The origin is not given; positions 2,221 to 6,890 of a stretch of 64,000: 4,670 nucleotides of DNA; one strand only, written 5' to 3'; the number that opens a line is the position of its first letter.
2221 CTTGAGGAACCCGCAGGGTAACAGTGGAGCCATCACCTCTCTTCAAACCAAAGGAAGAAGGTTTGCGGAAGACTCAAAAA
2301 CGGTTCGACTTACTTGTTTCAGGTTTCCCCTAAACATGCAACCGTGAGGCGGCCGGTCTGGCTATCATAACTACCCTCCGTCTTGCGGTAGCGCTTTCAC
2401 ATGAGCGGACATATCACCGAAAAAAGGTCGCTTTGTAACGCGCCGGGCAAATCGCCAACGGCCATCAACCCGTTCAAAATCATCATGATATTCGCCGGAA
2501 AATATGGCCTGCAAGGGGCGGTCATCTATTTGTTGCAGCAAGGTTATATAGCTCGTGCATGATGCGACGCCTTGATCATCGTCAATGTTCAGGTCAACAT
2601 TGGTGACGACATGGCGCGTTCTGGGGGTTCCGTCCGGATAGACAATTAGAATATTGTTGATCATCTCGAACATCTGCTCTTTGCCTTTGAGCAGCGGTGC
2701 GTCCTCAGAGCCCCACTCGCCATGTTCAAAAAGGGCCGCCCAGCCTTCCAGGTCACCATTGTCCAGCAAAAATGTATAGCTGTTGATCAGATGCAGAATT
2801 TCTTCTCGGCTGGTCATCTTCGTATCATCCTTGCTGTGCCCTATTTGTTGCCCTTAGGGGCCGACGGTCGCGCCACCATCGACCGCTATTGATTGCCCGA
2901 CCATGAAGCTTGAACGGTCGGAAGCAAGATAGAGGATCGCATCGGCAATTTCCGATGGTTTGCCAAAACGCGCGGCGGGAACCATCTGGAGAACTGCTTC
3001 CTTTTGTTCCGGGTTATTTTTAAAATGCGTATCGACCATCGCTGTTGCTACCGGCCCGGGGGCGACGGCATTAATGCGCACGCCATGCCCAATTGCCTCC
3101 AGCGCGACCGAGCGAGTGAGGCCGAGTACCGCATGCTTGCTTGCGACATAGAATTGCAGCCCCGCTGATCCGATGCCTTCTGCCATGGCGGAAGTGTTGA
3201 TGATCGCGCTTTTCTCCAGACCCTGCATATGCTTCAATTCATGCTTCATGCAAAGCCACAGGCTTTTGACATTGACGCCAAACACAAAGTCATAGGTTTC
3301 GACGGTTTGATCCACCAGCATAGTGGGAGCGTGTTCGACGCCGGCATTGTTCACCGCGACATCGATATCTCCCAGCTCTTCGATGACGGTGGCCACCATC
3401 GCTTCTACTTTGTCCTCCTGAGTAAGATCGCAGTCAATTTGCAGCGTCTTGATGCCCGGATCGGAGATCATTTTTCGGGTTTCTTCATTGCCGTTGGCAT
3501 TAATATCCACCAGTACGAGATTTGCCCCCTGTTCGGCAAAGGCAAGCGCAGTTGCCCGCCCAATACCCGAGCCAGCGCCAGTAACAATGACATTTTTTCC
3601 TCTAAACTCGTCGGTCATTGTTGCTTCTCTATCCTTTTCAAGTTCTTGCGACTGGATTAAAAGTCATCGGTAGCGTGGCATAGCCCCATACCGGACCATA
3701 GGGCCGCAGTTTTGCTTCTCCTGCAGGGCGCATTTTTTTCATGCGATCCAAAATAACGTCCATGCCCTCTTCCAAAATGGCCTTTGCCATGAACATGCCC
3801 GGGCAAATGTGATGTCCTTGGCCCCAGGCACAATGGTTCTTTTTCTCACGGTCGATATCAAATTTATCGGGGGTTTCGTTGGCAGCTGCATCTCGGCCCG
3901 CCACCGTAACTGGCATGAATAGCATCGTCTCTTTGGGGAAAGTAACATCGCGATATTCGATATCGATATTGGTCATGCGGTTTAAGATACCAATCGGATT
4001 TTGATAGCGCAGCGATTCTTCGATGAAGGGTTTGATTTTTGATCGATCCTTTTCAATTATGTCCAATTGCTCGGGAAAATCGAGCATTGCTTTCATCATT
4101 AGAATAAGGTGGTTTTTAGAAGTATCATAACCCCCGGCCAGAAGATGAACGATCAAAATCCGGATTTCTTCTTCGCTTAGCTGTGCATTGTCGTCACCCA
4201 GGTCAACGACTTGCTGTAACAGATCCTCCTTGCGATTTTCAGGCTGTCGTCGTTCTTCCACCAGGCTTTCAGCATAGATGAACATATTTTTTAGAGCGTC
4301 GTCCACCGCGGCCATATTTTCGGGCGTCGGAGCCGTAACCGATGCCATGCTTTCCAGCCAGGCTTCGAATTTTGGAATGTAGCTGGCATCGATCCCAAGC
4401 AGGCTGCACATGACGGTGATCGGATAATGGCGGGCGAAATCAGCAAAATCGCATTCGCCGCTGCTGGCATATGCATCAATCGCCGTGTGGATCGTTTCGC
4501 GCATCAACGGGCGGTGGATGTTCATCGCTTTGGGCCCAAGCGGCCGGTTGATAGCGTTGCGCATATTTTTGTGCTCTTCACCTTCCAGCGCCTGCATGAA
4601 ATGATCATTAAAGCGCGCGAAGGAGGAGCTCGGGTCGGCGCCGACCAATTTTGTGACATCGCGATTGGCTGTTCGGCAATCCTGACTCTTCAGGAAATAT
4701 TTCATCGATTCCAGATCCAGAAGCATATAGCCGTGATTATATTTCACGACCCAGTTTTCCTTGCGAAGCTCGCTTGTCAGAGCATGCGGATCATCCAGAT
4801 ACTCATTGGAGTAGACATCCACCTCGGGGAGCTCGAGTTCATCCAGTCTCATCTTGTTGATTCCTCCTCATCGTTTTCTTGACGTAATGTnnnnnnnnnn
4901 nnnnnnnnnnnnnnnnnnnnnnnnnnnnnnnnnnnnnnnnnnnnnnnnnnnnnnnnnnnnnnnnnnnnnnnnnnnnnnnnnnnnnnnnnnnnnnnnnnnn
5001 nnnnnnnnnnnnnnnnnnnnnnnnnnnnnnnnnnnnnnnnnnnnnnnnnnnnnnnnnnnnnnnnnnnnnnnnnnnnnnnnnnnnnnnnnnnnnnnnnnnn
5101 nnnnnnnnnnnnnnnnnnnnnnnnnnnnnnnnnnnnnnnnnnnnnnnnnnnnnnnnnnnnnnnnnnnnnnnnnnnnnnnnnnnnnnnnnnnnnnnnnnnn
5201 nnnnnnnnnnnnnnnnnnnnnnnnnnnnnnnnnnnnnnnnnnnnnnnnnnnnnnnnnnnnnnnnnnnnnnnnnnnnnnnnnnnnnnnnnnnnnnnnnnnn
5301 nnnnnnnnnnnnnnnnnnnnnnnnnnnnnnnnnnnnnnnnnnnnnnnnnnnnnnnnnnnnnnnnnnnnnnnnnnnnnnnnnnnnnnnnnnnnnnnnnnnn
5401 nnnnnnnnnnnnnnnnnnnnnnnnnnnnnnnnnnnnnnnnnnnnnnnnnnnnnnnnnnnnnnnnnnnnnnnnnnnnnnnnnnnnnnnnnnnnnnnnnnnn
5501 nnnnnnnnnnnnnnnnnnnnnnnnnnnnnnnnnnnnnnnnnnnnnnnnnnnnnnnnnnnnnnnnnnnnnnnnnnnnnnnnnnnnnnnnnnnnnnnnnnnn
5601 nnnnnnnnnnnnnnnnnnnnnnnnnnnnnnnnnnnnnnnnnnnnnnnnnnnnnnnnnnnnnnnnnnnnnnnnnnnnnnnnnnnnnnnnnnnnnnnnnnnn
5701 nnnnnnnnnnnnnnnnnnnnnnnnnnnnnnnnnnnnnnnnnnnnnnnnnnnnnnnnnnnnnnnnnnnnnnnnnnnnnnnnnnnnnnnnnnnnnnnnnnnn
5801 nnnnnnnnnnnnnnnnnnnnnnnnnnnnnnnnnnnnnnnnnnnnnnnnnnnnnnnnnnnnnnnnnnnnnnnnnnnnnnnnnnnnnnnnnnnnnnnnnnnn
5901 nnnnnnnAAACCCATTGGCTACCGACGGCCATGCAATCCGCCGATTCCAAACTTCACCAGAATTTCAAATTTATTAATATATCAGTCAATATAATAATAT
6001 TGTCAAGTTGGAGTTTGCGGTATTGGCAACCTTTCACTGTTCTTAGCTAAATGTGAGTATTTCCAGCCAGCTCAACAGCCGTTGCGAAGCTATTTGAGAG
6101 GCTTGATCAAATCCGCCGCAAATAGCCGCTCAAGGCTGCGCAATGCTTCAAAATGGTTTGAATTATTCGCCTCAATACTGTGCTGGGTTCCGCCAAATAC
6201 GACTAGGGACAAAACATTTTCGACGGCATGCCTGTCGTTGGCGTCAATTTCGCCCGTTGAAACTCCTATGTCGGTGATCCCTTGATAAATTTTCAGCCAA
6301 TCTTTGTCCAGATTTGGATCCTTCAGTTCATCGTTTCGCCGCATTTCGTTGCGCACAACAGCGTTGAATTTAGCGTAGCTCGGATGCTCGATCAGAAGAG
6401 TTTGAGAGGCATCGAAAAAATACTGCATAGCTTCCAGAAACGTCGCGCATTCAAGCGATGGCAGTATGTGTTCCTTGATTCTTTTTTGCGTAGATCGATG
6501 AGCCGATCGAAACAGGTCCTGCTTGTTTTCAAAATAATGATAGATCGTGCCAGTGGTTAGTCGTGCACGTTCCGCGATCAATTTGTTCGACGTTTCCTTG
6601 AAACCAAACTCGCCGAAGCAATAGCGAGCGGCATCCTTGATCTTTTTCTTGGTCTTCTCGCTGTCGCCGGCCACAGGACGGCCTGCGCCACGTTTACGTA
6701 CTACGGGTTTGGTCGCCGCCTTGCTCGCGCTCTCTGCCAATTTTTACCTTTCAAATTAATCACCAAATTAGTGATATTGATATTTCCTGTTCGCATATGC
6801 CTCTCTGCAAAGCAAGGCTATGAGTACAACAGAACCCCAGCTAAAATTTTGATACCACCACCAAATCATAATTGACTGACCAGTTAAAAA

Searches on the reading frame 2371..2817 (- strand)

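Call 76: search_protein_families(library=pfam, proteins=[window:2371-2817:-], max_evalue=0.0001)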
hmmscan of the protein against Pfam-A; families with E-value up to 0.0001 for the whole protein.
window:2371-2817:- (148 aa): 2 families
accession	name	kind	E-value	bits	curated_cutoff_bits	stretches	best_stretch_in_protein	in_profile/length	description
PF13577.12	SnoaL_4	-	1.3e-18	67.6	24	1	2-126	4-125/126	SnoaL-like domain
PF00866.24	Ring_hydroxyl_B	-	5.8e-09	36.6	27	1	64-126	72-133/144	Ring hydroxylating beta subunit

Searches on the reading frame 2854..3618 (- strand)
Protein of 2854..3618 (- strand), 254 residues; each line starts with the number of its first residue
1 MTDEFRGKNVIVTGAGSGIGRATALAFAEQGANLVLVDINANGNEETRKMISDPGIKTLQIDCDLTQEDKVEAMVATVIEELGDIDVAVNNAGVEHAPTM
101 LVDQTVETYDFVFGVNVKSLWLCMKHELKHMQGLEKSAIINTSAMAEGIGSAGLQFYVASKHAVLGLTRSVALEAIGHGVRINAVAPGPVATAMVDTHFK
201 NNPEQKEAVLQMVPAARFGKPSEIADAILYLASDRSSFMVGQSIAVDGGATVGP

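Call 9: search_protein_families(library=pfam, proteins=[window:2854-3618:-], max_evalue=0.00001)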
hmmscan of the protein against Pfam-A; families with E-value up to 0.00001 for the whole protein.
window:2854-3618:- (254 aa): 4 families
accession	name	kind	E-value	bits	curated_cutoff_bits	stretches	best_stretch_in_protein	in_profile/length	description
PF13561.12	adh_short_C2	-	5.7e-64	216.4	27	1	14-251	1-236/236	Enoyl-(Acyl carrier protein) reductase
PF00106.31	adh_short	-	4.6e-49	167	26.6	1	8-200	1-192/195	short chain dehydrogenase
PF08659.16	KR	-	3.7e-11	43.7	22.6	1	10-164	3-156/180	KR domain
PF23441.1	SDR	-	3.9e-06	26.9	27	1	10-250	10-255/258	SDR-like rossmann domain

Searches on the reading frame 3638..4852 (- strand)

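Call 9: search_protein_families(library=pfam, proteins=[window:3638-4852:-], max_evalue=0.00001)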
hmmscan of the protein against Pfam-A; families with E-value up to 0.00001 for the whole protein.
window:3638-4852:- (404 aa): 1 family
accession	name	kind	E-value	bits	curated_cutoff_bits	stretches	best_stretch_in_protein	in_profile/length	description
PF00067.27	p450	-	5.2e-21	75.4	22.8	1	80-368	81-429/462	Cytochrome P450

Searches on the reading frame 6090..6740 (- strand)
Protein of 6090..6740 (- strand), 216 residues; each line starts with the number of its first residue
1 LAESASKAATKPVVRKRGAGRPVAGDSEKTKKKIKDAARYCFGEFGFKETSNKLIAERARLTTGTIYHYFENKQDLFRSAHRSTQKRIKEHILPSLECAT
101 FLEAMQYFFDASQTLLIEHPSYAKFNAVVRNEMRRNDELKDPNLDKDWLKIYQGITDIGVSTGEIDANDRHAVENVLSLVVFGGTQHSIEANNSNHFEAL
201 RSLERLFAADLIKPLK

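Call 5: search_protein_families(library=pfam, proteins=[window:6090-6740:-], max_evalue=0.01)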
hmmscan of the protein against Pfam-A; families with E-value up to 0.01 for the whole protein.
window:6090-6740:- (216 aa): 1 family
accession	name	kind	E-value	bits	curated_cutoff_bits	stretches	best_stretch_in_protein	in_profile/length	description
PF00440.29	TetR_N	-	1.3e-13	50.9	24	1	36-79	3-46/47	Bacterial regulatory proteins, tetR family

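Call 6: search_protein_families(library=ncbifam, proteins=[window:6090-6740:-], max_evalue=0.01)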
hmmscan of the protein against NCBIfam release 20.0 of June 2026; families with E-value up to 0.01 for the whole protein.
window:6090-6740:- (216 aa): 17 families
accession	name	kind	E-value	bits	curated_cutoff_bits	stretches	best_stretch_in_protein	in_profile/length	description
NF041196.1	ScbR_bind_reg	equivalog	3.5e-13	50.2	150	1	27-203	4-181/191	ScbR family autoregulator-binding transcription factor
NF007949.0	PRK10668.1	equivalog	2.3e-09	37.1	271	1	26-90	8-72/216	multidrug efflux transporter transcriptional repressor AcrR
NF053878.1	FATransRegFadRBac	equivalog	4.4e-09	36.4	200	1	32-169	6-144/190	fatty acid metabolism transcriptional regulator FadR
TIGR03384.1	betaine_BetI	equivalog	1.5e-08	34.6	201.3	1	29-97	8-76/189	choline-binding transcriptional repressor BetI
NF051852.1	efflux_TF_MtrR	exception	8e-08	32.3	280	1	26-93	7-74/205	multidrug efflux system transcriptional repressor MtrR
NF001978.0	PRK00767.1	equivalog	1.3e-07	31.6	118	1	31-95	11-75/197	transcriptional regulator BetI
NF007430.0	PRK09975.1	equivalog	1.3e-07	31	274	1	26-99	8-80/220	acrEF/envCD operon transcriptional regulator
NF053516.1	TranRepPrsAVib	equivalog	6e-07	29.5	300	1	28-96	5-69/208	TetR family transcriptional repressor PsrA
NF037937.1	septum_RefZ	equivalog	4.6e-06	26.6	180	1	31-81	1-51/195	forespore capture DNA-binding protein RefZ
TIGR02366.1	DHAK_reg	equivalog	6.7e-06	26.2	129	1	30-116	4-90/176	dihydroxyacetone kinase transcriptional activator DhaS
NF008587.1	PRK11552.1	equivalog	3.3e-05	23.7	365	1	27-103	5-80/213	transcriptional regulator CecR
NF033703.1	transcr_KstR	equivalog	4e-05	23.3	280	1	30-123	8-102/185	cholesterol catabolism transcriptional regulator KstR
NF000040.3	Tn10_TetC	equivalog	7.4e-05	23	425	1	30-97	14-81/197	tetracyline resistance-associated transcriptional repressor TetC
TIGR03968.1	mycofact_TetR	equivalog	9.5e-05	22.1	224.9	1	28-79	8-59/190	mycofactocin system transcriptional regulator MftR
NF051457.1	acryl_TF_AcuR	equivalog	0.00017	20.9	247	1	15-76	3-64/204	acrylate utilization transcriptional regulator AcuR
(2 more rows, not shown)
